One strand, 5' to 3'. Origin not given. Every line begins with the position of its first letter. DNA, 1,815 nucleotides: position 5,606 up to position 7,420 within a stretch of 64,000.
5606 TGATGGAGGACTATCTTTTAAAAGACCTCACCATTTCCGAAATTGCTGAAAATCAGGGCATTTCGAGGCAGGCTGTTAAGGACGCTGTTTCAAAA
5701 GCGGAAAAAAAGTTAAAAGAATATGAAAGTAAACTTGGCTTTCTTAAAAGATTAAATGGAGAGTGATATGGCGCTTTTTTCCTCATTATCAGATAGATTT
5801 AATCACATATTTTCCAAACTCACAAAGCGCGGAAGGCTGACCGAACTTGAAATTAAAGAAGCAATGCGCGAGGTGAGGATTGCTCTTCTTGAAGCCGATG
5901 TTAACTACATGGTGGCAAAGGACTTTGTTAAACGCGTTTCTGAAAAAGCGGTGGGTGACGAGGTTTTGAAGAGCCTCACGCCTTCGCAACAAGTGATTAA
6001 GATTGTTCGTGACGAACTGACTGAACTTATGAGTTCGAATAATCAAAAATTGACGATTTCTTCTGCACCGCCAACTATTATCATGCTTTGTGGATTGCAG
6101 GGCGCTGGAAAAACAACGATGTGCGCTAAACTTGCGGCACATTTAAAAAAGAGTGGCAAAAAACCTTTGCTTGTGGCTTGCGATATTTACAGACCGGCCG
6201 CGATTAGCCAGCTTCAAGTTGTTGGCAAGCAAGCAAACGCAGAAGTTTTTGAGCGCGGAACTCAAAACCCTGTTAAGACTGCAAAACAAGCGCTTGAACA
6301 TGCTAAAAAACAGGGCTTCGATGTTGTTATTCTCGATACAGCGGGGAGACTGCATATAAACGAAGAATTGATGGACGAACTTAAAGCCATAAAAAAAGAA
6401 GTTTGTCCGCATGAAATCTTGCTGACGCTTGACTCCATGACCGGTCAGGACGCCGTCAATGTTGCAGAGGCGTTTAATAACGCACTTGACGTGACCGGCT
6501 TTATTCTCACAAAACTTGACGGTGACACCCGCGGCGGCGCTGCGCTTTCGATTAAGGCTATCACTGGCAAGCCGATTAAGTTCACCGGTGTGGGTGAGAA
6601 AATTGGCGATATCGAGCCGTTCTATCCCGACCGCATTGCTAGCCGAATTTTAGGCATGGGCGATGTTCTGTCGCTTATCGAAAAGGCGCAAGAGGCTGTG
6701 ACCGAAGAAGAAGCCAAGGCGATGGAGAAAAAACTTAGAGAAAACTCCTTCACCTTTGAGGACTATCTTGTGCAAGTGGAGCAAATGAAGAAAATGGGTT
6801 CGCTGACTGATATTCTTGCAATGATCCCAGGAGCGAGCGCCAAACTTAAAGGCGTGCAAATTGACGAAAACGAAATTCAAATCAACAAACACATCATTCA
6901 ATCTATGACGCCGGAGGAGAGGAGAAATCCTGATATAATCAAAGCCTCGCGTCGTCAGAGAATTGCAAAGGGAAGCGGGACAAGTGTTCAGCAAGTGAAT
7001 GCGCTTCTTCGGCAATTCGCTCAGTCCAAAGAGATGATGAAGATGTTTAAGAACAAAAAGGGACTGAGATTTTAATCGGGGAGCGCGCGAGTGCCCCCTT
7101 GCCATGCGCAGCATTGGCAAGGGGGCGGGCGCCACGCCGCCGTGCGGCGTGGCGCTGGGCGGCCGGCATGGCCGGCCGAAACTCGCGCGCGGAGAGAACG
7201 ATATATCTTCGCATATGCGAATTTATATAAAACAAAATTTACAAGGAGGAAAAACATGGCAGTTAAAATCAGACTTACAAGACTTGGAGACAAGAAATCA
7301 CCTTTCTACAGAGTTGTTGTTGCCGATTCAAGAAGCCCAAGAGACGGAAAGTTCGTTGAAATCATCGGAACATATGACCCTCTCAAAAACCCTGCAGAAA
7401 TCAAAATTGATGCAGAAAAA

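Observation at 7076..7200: Almost pure-GC four-way-junction element inside the ffh-rpsP operon (copy A)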

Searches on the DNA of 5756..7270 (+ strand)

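Call 42: search_rna_families(sources=[L040, L072, L013], threshold=evalue, max_evalue=1)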
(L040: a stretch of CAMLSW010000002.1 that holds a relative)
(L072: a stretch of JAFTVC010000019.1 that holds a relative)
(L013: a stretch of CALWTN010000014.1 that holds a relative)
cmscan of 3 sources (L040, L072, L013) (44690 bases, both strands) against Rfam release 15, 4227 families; matches with E-value up to 1: 3.
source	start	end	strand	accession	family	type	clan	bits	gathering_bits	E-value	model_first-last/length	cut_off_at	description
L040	2993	3049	-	RF02844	RefA9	Gene; antisense;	-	33.7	49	0.17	1-64/64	no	Enterococcus sRNA A9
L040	2980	3096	+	RF02310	TtnuHACA2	Gene; snRNA; snoRNA; HACA-box;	-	30.3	100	0.69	1-121/121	no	Tetrahymena snoRNA TtnuHACA2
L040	4361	4428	-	RF02746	AsrC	Gene; antisense;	-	16.6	111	0.62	46-113/886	no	antisense RNA of rseC mRNA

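Call 70: search_rna_families(source=window, start=7040, end=7270, threshold=evalue, max_evalue=10)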
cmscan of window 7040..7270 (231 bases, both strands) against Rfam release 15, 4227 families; matches with E-value up to 10: 17.
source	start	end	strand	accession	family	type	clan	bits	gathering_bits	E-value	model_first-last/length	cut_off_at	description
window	7200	7258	+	RF02934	caiA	Gene; sRNA;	-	29.7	55.5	0.0024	1-78/78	no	caiA RNA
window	7143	7193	+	RF01531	TB10Cs3H1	Gene; snRNA; snoRNA; HACA-box;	-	23.8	40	0.011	1-62/62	no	Trypanosomatid snoRNA TB10Cs3H1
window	7178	7252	+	RF02991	GP20-a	Cis-reg;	-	18.2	47.2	0.63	1-97/97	no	GP20-a RNA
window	7207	7258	+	RF02980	freshwater-2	Cis-reg;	-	17.7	49.9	1.4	1-84/84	no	freshwater-2 RNA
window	7093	7130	-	RF00457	IRES_mnt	Cis-reg; IRES;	-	17.2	100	0.017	121-158/203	no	Mnt IRES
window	7129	7155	-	RF04219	HCV_J750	Cis-reg;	-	16.8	90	0.6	38-64/113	no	J750 non-coding RNA (containing SLSL761 and SL783)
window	7127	7157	-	RF01996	mir-995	Gene; miRNA;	-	15.3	72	1.9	1-88/88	no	mir-995 microRNA precursor family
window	7096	7161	+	RF02235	asX1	Gene; sRNA;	-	15.3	70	3.8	1-115/115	no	Xanthomonadaceae sRNA asX1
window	7040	7188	+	RF00261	IRES_L-myc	Cis-reg; IRES;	-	14.1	60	0.89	45-221/221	5'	L-myc internal ribosome entry site (IRES)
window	7130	7154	+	RF02614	BSR1073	Gene; sRNA;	-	13.8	241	0.18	161-185/196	no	Brucella sRNA 1073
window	7152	7188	+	RF01698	Chloroflexi-1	Gene; sRNA;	-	12.1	80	7.2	19-53/84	no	Chloroflexi-1 RNA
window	7040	7164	+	RF01757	sbcD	Gene; sRNA;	-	11.8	40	3.6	5-155/155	5'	sbcD RNA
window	7128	7156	-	RF01683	P6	Gene; sRNA;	-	9.9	50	1.3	481-510/510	no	Pseudomonas sRNA P6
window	7040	7105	+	RF00166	PrrB_RsmZ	Gene; sRNA;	CL00106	9.8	44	4.4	70-133/133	5'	PrrB/RsmZ RNA family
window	7198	7270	-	RF00022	GcvB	Gene;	-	9.4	42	8.4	124-204/204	5'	GcvB RNA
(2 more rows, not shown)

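Call 77: build_rna_model(alignment_id=A3, structure=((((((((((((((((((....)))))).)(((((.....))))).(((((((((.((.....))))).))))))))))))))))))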
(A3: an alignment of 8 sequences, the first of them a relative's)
Model R1 built from alignment A3 (8 sequences, 86 columns); structure: as given.
model positions 83; base pairs 34; branch points 2; effective number of sequences 1.01; information 0.684 bits per position. Calibrated on 0.2 Mb of random sequence (short: E-values are rough).
structure used (alignment columns):
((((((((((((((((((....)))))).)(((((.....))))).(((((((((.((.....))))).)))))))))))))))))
